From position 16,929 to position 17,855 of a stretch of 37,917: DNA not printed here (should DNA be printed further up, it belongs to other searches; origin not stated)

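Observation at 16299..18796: Accessory cassette of cysteine-rich, glycine-rich and Q/N-rich proteins with its own sigma-region-4-like regulator, splitting the lysis region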

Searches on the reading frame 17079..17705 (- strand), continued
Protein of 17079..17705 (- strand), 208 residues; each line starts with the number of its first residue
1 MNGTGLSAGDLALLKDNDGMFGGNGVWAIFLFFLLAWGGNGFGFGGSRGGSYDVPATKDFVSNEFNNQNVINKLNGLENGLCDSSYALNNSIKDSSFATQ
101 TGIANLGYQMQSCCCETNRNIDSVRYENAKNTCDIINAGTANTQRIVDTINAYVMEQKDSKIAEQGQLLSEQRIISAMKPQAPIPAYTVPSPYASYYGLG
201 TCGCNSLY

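Call 54: find_encoding_contigs(protein=P0028, flank=6000, max_places=2)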
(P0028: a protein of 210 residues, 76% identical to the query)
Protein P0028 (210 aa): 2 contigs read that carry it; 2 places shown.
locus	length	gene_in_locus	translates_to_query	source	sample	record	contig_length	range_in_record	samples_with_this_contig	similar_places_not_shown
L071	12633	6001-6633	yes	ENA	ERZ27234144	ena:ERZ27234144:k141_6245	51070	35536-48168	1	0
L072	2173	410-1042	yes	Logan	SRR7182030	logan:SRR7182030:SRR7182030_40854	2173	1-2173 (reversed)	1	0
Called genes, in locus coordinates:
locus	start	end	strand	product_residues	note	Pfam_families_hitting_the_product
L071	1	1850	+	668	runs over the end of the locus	-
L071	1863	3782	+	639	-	PF05895:DUF859, PF21939:Gp10_C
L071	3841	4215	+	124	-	-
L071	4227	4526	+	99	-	-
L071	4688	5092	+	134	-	-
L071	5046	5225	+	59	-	-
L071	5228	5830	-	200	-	PF07453:NUMOD1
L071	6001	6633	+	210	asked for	-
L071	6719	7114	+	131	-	-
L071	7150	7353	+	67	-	-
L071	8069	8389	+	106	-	-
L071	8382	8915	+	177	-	-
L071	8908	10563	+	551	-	PF13855:LRR_8 (faint), PF13306:LRR_5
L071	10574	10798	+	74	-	-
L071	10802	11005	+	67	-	PF16938:Phage_holin_Dp1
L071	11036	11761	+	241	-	-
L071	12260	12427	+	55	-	-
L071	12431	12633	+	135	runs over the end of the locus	-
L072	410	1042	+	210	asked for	-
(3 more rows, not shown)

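Call 55: find_encoding_contigs(protein=P0037, flank=6000, max_places=2)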
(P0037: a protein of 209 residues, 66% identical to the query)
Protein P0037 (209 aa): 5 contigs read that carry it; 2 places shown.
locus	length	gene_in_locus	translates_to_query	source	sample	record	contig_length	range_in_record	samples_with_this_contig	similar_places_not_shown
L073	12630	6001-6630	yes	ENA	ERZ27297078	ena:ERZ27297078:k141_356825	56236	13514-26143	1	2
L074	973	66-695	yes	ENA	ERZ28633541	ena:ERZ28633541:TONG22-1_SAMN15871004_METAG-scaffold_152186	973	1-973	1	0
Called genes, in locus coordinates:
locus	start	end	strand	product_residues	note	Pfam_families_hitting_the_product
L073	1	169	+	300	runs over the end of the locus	PF01145:Band_7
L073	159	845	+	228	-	PF07463:NUMOD4, PF13392:HNH_3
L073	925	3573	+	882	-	-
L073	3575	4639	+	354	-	-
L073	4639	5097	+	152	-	-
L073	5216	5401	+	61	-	-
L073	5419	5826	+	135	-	-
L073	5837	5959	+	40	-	-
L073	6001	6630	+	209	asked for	-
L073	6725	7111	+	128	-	-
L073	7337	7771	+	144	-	PF25223:DUF7841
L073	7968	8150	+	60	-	-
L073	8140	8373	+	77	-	-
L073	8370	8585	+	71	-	-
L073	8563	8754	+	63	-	-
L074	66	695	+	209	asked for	-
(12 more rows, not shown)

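Call 56: search_protein_families(library=padloc, max_evalue=0.1, proteins=[window:17079-17705:-])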
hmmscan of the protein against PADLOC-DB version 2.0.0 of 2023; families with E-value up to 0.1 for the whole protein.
window:17079-17705:- (208 aa): 0 families

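Call 57: search_protein_families(library=pfam, max_evalue=0.5, alignment_id=A1)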
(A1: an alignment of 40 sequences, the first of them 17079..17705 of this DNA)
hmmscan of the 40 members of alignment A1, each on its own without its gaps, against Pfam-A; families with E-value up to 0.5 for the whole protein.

A. member 1, window:17079-17705:- (208 aa): 0 families

B. families by the number of members that match (of 40 scanned): 21 families
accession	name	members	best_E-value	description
PF02120.21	Flg_hook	8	0.0076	Flagellar hook-length control protein FliK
PF03698.18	UPF0180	4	0.0011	Uncharacterised protein family (UPF0180)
PF24564.1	DUF7605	3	0.043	Domain of unknown function (DUF7605)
PF10157.14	BORCS6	3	0.1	BLOC-1-related complex sub-unit 6 C-terminal helix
PF09177.16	STX6_10_61_N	2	0.062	Syntaxin 6/10/61, N-terminal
PF15091.11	DUF4554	1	0.0084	Domain of unknown function (DUF4554)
PF07229.18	VirE2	1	0.042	VirE2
PF00430.23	ATP-synt_B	1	0.057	ATP synthase B/B' CF(0)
PF06705.16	SF-assemblin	1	0.12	SF-assemblin/beta giardin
PF21011.2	CetZ_C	1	0.13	Tubulin-like CetZ, C-terminal domain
PF23907.1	DUF7249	1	0.14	Family of unknown function (DUF7249)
PF16888.10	YwqH-like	1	0.14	YwqH-like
PF24881.1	DUF7739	1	0.15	Domain of unknown function (DUF7739)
PF04939.17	RRS1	1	0.15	Ribosome biogenesis regulatory protein (RRS1)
PF02826.25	2-Hacid_dh_C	1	0.17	D-isomer specific 2-hydroxyacid dehydrogenase, NAD binding domain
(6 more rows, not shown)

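Call 59: search_protein_families(library=phrogs, max_evalue=0.001, proteins=[L070:7847-8596:+, L070:8611-9753:+, L070:9768-12632:+, L070:4005-4568:+, L070:4623-5201:+, L071:8382-8915:+, L071:8908-10563:+, L071:11036-11761:+, L071:3841-4215:+, L071:4227-4526:+])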
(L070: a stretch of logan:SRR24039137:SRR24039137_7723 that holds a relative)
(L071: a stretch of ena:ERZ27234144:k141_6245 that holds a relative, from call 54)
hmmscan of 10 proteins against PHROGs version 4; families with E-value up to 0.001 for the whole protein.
L070:7847-8596:+ (249 aa): 4 families
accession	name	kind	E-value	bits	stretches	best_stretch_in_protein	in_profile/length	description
phrog_11037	-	unknown function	1.1e-21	78.4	1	2-189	167-349/365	-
phrog_9066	-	lysis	3.7e-13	50.1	1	21-214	34-214/413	endolysin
phrog_3578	-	lysis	1.5e-07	32.2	1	76-169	285-374/405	endolysin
phrog_33207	-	other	3.4e-07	31.3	1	35-119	36-114/240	metallo-endopeptidase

L070:8611-9753:+ (380 aa): 0 families

L070:9768-12632:+ (955 aa): 0 families

L070:4005-4568:+ (187 aa): 0 families

L070:4623-5201:+ (192 aa): 0 families

L071:8382-8915:+ (177 aa): 0 families

L071:8908-10563:+ (551 aa): 2 families
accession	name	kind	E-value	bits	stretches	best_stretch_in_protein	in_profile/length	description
phrog_35892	-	unknown function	2.4e-31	109.3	2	288-421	547-683/1181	-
phrog_18805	-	unknown function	1e-14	55.3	2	193-345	249-403/457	-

L071:11036-11761:+ (241 aa): 1 family
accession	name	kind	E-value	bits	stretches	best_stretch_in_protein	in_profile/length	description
phrog_3513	-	lysis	2.9e-07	29.9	1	41-154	916-1030/1434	endolysin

L071:3841-4215:+ (124 aa): 1 family
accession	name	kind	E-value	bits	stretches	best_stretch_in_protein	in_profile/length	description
phrog_4105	-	unknown function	1.3e-19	71.4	1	33-124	9-100/103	-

L071:4227-4526:+ (99 aa): 0 families

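Call 68: search_protein_families(library=pfam, max_evalue=0.1, proteins=[L070:7528-7845:+, L071:8069-8389:+, L071:10574-10798:+, L070:7105-7287:+, L071:7150-7353:+])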
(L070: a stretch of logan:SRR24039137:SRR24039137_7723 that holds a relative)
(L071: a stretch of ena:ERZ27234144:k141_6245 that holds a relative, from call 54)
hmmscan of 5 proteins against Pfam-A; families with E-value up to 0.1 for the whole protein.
L070:7528-7845:+ (105 aa): 0 families

L071:8069-8389:+ (106 aa): 0 families

L071:10574-10798:+ (74 aa): 1 family
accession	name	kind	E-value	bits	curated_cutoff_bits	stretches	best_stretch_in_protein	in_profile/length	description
PF19755.4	DUF6242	-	0.049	13.9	29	1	13-67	19-72/217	Domain of unknown function (DUF6242)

L070:7105-7287:+ (60 aa): 5 families
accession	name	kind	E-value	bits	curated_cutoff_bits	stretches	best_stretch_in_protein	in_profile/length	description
PF02915.23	Rubrerythrin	-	0.00024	21.9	22.8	1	9-55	7-55/137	Rubrerythrin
PF05067.18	Mn_catalase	-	0.0032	17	27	1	5-49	143-187/284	Manganese containing catalase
PF00210.30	Ferritin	-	0.004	17.5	24.5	1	1-54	84-137/142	Ferritin-like domain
PF13794.12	MiaE_2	-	0.038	14.1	25.2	1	21-55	27-61/185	tRNA-(MS[2]IO[6]A)-hydroxylase (MiaE)-like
PF09537.16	DUF2383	-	0.04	14.5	30.8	1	2-54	3-55/111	Domain of unknown function (DUF2383)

L071:7150-7353:+ (67 aa): 1 family
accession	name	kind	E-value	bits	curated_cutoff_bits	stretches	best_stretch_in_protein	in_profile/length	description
PF11791.14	Aconitase_B_N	-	0.054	13.9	25.8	1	2-29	124-151/153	Aconitate B N-terminal domain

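Call 74: search_dna_similar(query=window:17079-17705:-, collection=plasmids, mode=protein, max_rows=15, max_evalue=0.001)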
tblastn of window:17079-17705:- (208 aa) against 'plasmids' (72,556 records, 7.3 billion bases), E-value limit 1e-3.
Records with a match: 1; places in all: 1; records where one place covers at least 80% of the query: 0.
Best place of each record, by identity: <60% 1.
By first word of the organism name: Vescimonas 1.
By predicted mobility (MOB-suite, as given by PLSDB): non-mobilizable 1.
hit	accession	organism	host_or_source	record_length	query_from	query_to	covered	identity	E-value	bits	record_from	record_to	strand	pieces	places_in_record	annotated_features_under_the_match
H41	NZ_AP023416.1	Vescimonas fastidiosa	Homo sapiens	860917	69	194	61%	27.5%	1e-4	49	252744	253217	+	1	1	hypothetical protein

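Call 82: find_encoding_contigs(protein=P0001, flank=4000, max_places=2)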
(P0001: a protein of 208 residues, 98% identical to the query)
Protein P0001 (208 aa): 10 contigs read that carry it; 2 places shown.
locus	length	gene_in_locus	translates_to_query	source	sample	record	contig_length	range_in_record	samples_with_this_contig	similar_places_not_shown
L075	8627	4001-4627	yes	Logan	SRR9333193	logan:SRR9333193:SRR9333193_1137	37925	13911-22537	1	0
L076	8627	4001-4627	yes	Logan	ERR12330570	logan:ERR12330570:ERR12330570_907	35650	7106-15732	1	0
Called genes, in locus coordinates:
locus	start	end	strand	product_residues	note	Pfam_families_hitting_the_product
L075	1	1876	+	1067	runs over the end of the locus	-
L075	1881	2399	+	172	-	PF21939:Gp10_C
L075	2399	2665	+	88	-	-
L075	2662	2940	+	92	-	-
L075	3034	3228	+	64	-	-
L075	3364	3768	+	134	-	-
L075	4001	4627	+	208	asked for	-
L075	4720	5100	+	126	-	-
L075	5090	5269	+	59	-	-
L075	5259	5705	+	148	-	PF25223:DUF7841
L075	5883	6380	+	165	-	PF13392:HNH_3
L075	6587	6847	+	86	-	-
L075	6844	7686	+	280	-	PF01551:Peptidase_M23, PF09374:PG_binding_3 (faint), PF01471:PG_binding_1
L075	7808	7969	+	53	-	-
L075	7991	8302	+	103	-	-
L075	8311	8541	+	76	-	-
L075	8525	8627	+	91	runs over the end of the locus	-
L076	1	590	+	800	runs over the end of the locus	-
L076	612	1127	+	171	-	PF21939:Gp10_C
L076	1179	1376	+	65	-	-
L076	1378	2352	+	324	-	PF01183:Glyco_hydro_25, PF23472:LysM2_CERK1_LYK3_4_5 (faint), PF23473:LysM3_LYK4_5 (weak), PF01476:LysM, PF23577:LysM_RLK (faint), PF01476:LysM, PF23473:LysM3_LYK4_5 (weak)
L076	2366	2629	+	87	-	-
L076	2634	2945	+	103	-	-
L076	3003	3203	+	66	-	-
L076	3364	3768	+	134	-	-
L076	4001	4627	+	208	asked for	-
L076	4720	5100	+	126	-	-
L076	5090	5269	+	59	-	-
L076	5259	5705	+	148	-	PF25223:DUF7841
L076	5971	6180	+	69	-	-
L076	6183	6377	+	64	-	-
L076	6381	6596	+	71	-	PF12844:HTH_19 (weak), PF01381:HTH_3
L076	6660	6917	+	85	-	-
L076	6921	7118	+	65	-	-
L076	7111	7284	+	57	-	-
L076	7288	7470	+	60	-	-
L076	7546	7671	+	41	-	-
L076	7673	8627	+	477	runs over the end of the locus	-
